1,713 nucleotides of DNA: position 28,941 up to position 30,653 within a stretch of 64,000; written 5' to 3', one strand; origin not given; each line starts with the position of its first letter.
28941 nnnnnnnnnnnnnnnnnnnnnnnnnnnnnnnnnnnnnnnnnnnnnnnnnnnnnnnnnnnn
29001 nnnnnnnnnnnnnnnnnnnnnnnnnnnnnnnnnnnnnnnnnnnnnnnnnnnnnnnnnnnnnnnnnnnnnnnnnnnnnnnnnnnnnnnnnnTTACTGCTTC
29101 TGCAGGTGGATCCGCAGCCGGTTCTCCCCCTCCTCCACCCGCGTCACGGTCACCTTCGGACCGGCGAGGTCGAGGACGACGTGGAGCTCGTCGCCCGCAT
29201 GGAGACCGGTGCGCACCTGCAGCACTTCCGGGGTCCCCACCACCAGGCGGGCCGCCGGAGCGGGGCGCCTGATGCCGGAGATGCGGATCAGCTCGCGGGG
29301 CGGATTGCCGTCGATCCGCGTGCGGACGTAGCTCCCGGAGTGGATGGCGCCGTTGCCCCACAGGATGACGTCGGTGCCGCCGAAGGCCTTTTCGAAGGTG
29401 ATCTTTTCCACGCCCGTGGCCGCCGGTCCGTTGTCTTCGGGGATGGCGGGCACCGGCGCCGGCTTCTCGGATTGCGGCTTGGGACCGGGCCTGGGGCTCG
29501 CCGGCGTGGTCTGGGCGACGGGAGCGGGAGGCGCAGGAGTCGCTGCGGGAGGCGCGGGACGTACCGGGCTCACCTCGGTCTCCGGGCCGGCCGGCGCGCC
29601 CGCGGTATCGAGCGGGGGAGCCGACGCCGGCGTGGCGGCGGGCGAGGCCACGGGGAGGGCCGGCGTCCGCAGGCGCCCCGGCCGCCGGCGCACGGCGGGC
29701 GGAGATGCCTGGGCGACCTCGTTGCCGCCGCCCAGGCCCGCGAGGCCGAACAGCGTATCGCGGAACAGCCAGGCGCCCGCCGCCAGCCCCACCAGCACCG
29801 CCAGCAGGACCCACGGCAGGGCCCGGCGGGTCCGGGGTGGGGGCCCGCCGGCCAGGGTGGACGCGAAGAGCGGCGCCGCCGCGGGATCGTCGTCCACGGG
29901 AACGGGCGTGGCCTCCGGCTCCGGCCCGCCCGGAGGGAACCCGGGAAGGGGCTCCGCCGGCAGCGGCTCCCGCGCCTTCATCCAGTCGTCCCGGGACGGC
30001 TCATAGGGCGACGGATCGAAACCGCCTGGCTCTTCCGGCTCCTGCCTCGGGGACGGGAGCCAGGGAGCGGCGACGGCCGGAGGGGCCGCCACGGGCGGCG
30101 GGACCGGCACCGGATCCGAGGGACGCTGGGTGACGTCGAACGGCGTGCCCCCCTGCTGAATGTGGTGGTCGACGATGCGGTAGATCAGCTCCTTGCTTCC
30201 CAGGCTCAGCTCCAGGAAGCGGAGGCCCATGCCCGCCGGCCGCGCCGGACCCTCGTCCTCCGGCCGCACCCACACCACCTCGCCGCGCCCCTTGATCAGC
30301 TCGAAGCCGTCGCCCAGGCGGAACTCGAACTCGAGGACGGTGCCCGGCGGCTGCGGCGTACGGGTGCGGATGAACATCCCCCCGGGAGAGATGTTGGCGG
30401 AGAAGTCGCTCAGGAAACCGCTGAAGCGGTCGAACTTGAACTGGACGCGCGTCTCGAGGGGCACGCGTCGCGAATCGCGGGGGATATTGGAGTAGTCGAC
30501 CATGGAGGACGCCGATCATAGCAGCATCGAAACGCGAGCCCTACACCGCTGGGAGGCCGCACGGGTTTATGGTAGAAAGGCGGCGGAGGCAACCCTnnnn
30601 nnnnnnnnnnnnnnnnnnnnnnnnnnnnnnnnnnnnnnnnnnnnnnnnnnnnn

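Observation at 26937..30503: Operon coupling a PilZ-AMIN fusion protein, an AMIN-less AmiC-type amidase and a MamK-family actin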

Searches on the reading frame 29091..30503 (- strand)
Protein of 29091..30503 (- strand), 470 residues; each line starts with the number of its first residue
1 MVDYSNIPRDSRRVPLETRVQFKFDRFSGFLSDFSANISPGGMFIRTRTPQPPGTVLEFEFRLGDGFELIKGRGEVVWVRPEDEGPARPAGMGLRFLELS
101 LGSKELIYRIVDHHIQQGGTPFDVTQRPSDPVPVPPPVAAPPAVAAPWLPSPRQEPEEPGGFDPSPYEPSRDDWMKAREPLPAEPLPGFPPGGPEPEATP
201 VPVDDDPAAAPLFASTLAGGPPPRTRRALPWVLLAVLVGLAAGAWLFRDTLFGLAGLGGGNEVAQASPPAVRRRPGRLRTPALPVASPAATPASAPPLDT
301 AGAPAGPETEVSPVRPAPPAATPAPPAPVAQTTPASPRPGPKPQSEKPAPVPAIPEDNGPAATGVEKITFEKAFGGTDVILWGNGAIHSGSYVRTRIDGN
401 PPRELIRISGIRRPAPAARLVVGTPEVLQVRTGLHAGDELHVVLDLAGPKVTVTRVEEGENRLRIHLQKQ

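Call 3: search_protein_families(library=pfam, proteins=[window:29091-30503:-], max_evalue=1)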
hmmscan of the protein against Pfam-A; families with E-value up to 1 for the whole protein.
window:29091-30503:- (470 aa): 2 families
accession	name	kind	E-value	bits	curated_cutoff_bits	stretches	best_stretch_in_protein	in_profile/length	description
PF07238.19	PilZ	-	3.4e-14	53.5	22.5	1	9-111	3-100/102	PilZ domain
PF23670.1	PIGBOS1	-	0.12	12.9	27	1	224-250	3-28/54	PIGBOS1-like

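Call 4: search_protein_families(library=ncbifam, proteins=[window:29091-30503:-], max_evalue=0.1)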
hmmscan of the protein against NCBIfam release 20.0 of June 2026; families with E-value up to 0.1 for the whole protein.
window:29091-30503:- (470 aa): 2 families
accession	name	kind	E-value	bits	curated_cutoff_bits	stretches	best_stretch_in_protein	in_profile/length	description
TIGR02266.1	gmx_TIGR02266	paralog_domain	2.2e-25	88.6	68.7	1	13-112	1-96/96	TIGR02266 family protein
NF033760.1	gliding_GltG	equivalog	0.02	13.4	650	1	284-393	110-219/650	adventurous gliding motility protein GltG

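Call 10: find_homologous_proteins(query=window:29091-30503:-, max_evalue=0.001)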
Query window:29091-30503:- (470 aa): 448 proteins with E <= 0.001 among 8000 candidates; the best 120 are listed.
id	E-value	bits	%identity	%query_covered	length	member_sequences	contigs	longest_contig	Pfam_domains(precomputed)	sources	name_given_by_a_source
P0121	6.1e-297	1003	100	97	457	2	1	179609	PF07238.20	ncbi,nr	ncbi:MAG: TIGR02266 family protein [Acidobacteria bacterium]|nr:TIGR02266 family protein [Acidobacte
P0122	4.8e-257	872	87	100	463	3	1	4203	PF07238.20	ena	-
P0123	7.7e-255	865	86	100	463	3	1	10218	PF07238.20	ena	-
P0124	1.3e-238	811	82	100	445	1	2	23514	PF07238.20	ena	-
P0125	1.3e-199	682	66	100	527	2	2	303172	PF07238.20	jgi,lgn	jgi:uncharacterized protein (TIGR02266 family)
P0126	2.2e-196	672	67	100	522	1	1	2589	PF07238.20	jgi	jgi:uncharacterized protein (TIGR02266 family)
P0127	5.4e-196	670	93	27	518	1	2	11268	PF07238.20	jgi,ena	-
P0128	6.6e-195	667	67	100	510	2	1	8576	PF07238.20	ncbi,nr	ncbi:MAG TPA: TIGR02266 family protein [Thermoanaerobaculia bacterium]|nr:TIGR02266 family protein [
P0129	1.3e-194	666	65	100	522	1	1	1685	PF07238.20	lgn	-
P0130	2.8e-193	661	94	27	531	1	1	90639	PF07238.20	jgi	jgi:molecular chaperone DnaK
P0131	1.2e-191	656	66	100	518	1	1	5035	PF07238.20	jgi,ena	jgi:uncharacterized protein (TIGR02266 family)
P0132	2.0e-191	655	93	27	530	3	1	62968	PF07238.20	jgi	-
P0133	2.3e-191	655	65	67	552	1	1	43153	PF07238.20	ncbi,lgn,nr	ncbi:MAG TPA: TIGR02266 family protein [Thermoanaerobaculia bacterium]|nr:TIGR02266 family protein [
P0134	1.2e-187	643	94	27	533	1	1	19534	PF07238.20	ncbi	-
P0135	1.3e-186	640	92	27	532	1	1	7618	PF07238.20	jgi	jgi:uncharacterized protein (TIGR02266 family)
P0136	1.7e-186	639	95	27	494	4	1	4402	PF07238.20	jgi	jgi:uncharacterized protein (TIGR02266 family)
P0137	4.9e-185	634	86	40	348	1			PF07238.20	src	-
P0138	1.2e-184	633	96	27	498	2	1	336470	PF07238.20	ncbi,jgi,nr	ncbi:MAG: molecular chaperone DnaK [Acidobacteriota bacterium]|jgi:uncharacterized protein (TIGR0226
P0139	1.5e-183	629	67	100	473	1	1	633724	PF07238.20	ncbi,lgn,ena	-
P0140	3.0e-183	628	63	97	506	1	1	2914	PF07238.20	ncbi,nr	ncbi:MAG TPA: TIGR02266 family protein, partial [Thermoanaerobaculia bacterium]|nr:TIGR02266 family 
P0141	6.5e-183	627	63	100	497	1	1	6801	PF07238.20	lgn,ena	-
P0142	1.6e-182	626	64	100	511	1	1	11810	PF07238.20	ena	-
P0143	4.2e-181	621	95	27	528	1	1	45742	PF07238.20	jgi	jgi:molecular chaperone DnaK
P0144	4.3e-180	618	64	100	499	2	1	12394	PF07238.20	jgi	jgi:molecular chaperone DnaK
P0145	1.3e-178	613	61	100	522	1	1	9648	PF07238.20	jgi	jgi:molecular chaperone DnaK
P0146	3.4e-178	612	62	100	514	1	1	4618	PF07238.20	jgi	jgi:uncharacterized protein (TIGR02266 family)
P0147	5.5e-178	611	94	27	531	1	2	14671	PF07238.20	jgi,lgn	jgi:molecular chaperone DnaK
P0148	1.8e-177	609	57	69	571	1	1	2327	PF07238.20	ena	-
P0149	2.6e-177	609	94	27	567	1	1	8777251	PF07238.20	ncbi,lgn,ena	-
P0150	1.3e-176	607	60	72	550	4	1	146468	PF07238.20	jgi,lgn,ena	-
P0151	3.2e-175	602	61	100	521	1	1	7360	PF07238.20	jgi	jgi:molecular chaperone DnaK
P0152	2.5e-148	513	59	63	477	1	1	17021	PF07238.20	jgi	jgi:molecular chaperone DnaK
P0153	4.5e-146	506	57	100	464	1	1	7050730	PF07238.20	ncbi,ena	-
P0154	3.0e-145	503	56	59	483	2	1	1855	PF07238.20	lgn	-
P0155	1.3e-143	498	53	100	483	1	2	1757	PF07238.20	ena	-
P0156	3.2e-142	493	60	58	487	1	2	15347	PF07238.20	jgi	jgi:uncharacterized protein (TIGR02266 family)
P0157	7.7e-142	492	58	56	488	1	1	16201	PF07238.20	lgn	-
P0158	1.1e-141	491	84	27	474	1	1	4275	PF07238.20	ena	-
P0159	3.4e-141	490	55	100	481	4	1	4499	PF07238.20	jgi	jgi:molecular chaperone DnaK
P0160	1.7e-140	487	56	100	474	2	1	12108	PF07238.20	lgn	-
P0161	1.2e-139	485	54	100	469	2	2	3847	PF07238.20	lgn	-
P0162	3.1e-139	483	57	100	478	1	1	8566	PF07238.20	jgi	jgi:molecular chaperone DnaK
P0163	1.5e-138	481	85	27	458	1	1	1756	PF07238.20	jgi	jgi:uncharacterized protein (TIGR02266 family)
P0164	2.0e-138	481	56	100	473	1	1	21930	PF07238.20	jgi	jgi:molecular chaperone DnaK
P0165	9.5e-138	478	55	100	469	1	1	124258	PF07238.20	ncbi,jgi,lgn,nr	ncbi:MAG TPA: TIGR02266 family protein [Thermoanaerobaculia bacterium]|jgi:uncharacterized protein (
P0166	1.3e-137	478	57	57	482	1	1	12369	PF07238.20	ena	-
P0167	2.3e-137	477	58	57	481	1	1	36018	PF07238.20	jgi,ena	jgi:uncharacterized protein (TIGR02266 family)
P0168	2.3e-137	477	54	100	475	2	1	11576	PF07238.20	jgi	jgi:uncharacterized protein (TIGR02266 family)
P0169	2.4e-136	474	62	57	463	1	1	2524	PF07238.20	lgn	-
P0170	9.6e-136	472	83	28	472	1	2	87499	PF07238.20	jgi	jgi:molecular chaperone DnaK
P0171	2.2e-135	471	83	28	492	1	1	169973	PF07238.20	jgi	jgi:molecular chaperone DnaK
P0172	3.7e-135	470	85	27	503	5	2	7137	PF07238.20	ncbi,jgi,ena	ncbi:MAG TPA: TIGR02266 family protein [Thermoanaerobaculia bacterium]|jgi:uncharacterized protein (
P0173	3.8e-135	470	56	100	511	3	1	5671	PF07238.20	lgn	-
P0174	1.8e-134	467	81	31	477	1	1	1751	PF07238.20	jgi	jgi:molecular chaperone DnaK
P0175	2.8e-134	467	85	27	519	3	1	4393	PF07238.20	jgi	jgi:molecular chaperone DnaK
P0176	1.4e-133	465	57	59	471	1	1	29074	PF07238.20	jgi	jgi:molecular chaperone DnaK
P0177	3.1e-133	463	86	28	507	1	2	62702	PF07238.20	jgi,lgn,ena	-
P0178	4.8e-133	463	83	28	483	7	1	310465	PF07238.20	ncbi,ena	-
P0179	5.0e-133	463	52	100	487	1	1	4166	PF07238.20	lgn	-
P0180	1.3e-132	461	56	100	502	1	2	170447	PF07238.20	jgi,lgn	jgi:molecular chaperone DnaK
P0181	5.9e-132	459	87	27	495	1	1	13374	PF07238.20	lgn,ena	-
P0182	3.3e-131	457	56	56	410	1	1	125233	PF07238.20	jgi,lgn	jgi:uncharacterized protein (TIGR02266 family)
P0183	3.5e-131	457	87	28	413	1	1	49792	PF07238.20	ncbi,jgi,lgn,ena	ncbi:MAG TPA: TIGR02266 family protein [Thermoanaerobaculia bacterium]|jgi:uncharacterized protein (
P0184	4.2e-131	456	56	57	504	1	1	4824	PF07238.20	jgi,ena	-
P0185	4.6e-131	456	55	100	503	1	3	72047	PF07238.20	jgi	jgi:molecular chaperone DnaK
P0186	5.0e-131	456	83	27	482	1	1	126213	PF07238.20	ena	-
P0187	8.5e-131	455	85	27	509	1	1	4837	PF07238.20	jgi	jgi:molecular chaperone DnaK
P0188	8.8e-131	455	51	100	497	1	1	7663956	PF07238.20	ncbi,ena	-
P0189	9.4e-131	455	51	100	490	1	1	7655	PF07238.20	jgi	jgi:molecular chaperone DnaK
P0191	1.8e-129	451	82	33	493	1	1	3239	PF07238.20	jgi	jgi:molecular chaperone DnaK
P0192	9.5e-129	449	71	24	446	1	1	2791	PF07238.20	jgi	jgi:uncharacterized protein (TIGR02266 family)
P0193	9.7e-129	449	52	100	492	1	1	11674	PF07238.20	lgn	-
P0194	4.3e-128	446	58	58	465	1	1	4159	PF07238.20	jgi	jgi:molecular chaperone DnaK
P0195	1.2e-127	445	53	100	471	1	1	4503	PF07238.20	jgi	jgi:uncharacterized protein (TIGR02266 family)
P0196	1.5e-127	445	54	57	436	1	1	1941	PF07238.20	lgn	-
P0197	5.7e-127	443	51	100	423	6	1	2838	PF07238.20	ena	-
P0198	1.5e-126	441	86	27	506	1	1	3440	PF07238.20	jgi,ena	jgi:uncharacterized protein (TIGR02266 family)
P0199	1.7e-126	441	86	27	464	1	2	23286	PF07238.20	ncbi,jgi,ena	ncbi:MAG TPA: TIGR02266 family protein [Thermoanaerobaculia bacterium]|jgi:uncharacterized protein (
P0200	2.3e-126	441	55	30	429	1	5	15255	PF07238.20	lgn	-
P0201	3.5e-126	440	51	100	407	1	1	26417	PF07238.20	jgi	jgi:uncharacterized protein (TIGR02266 family)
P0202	9.0e-126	439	58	58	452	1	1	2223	PF07238.20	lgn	-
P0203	2.5e-125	437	52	100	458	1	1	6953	PF07238.20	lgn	-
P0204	4.6e-125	436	55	100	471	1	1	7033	PF07238.20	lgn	-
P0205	9.9e-125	435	45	56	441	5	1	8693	PF07238.20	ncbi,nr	ncbi:MAG TPA: TIGR02266 family protein [Thermoanaerobaculia bacterium]|nr:TIGR02266 family protein [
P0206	1.5e-124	435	53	100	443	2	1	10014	PF07238.20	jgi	-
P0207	2.7e-124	434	53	100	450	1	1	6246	PF07238.20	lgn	-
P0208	3.4e-124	434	51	100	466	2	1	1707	PF07238.20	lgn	-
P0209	6.1e-124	433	51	100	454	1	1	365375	PF07238.20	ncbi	ncbi:MAG TPA: TIGR02266 family protein [Thermoanaerobaculia bacterium]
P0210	6.5e-124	433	50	100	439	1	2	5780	PF07238.20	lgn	-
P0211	7.3e-124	433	54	59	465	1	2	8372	PF07238.20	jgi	jgi:molecular chaperone DnaK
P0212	9.2e-124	432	82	30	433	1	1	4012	PF07238.20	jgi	-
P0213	1.2e-123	432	57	24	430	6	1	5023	PF07238.20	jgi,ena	-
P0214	2.9e-123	431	52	100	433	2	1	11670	PF07238.20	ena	-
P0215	1.2e-121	425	49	36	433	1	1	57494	PF07238.20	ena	-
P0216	1.9e-121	425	50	100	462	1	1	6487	PF07238.20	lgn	-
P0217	2.8e-121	424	56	57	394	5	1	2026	PF07238.20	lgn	-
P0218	3.5e-120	420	69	24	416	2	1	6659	PF07238.20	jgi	jgi:uncharacterized protein (TIGR02266 family)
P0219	3.8e-120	420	60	26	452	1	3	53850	PF07238.20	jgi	jgi:molecular chaperone DnaK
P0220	4.4e-120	420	82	27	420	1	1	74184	PF07238.20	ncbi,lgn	-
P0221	6.7e-120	419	80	27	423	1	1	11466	PF07238.20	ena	-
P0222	8.8e-120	419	51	100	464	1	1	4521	PF07238.20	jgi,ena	-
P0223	1.1e-119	419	87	29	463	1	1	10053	PF07238.20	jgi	jgi:molecular chaperone DnaK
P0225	1.4e-118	415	82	27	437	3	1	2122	PF07238.20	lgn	-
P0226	2.0e-118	415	51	100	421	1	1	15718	PF07238.20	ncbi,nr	ncbi:MAG TPA: TIGR02266 family protein [Thermoanaerobaculia bacterium]|nr:TIGR02266 family protein [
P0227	5.0e-118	413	51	100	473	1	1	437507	PF07238.20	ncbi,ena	-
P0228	1.7e-117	412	56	56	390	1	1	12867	PF07238.20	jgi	jgi:uncharacterized protein (TIGR02266 family)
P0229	2.9e-117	411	48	100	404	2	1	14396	PF07238.20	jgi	jgi:uncharacterized protein (TIGR02266 family)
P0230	3.6e-117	410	50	100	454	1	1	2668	PF07238.20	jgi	jgi:molecular chaperone DnaK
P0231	4.7e-117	410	66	24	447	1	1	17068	PF07238.20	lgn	-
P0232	6.4e-117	410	55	31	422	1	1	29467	PF07238.20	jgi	jgi:uncharacterized protein (TIGR02266 family)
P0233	1.1e-116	409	86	27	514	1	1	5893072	PF07238.20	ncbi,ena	-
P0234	1.7e-116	408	49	97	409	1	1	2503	PF07238.20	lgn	-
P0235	2.3e-116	408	81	27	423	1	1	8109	PF07238.20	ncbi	ncbi:MAG TPA: TIGR02266 family protein [Thermoanaerobaculia bacterium]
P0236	1.3e-115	405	84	27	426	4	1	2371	PF07238.20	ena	-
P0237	1.4e-115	405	52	100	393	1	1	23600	PF07238.20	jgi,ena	-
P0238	1.4e-115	405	48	97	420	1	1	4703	PF07238.20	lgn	-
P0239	1.7e-115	405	83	27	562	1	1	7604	PF07238.20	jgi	jgi:uncharacterized protein (TIGR02266 family)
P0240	2.3e-115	405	80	29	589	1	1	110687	PF07238.20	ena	-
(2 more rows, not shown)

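Call 72: find_encoding_contigs(protein=P0240, flank=6000, max_places=2)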
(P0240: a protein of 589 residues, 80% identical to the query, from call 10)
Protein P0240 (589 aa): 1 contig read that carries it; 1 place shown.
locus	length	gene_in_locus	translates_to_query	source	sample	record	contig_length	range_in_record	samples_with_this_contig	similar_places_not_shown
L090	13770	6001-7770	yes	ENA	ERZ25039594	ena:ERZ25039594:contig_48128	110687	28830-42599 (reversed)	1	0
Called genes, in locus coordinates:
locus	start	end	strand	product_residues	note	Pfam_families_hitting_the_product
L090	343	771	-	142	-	PF02566:OsmC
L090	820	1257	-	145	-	PF11604:CusF_Ec (faint)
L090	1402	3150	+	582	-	PF00342:PGI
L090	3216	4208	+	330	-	PF02685:Glucokinase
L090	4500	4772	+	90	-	-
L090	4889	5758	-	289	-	PF07859:Abhydrolase_3 (faint), PF12740:PETase (weak), PF00561:Abhydrolase_1 (faint), PF01738:DLH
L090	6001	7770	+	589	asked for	PF07238:PilZ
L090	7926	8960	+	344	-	PF01520:Amidase_3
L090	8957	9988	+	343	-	PF06723:MreB_Mbl, PF00022:Actin (weak)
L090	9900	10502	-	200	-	-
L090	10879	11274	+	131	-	PF13560:HTH_31 (weak)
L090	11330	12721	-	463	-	PF13424:TPR_12 (faint)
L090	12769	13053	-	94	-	-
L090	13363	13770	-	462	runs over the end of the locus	PF13181:TPR_8 (faint), PF14938:SNAP (weak), PF13424:TPR_12 (weak)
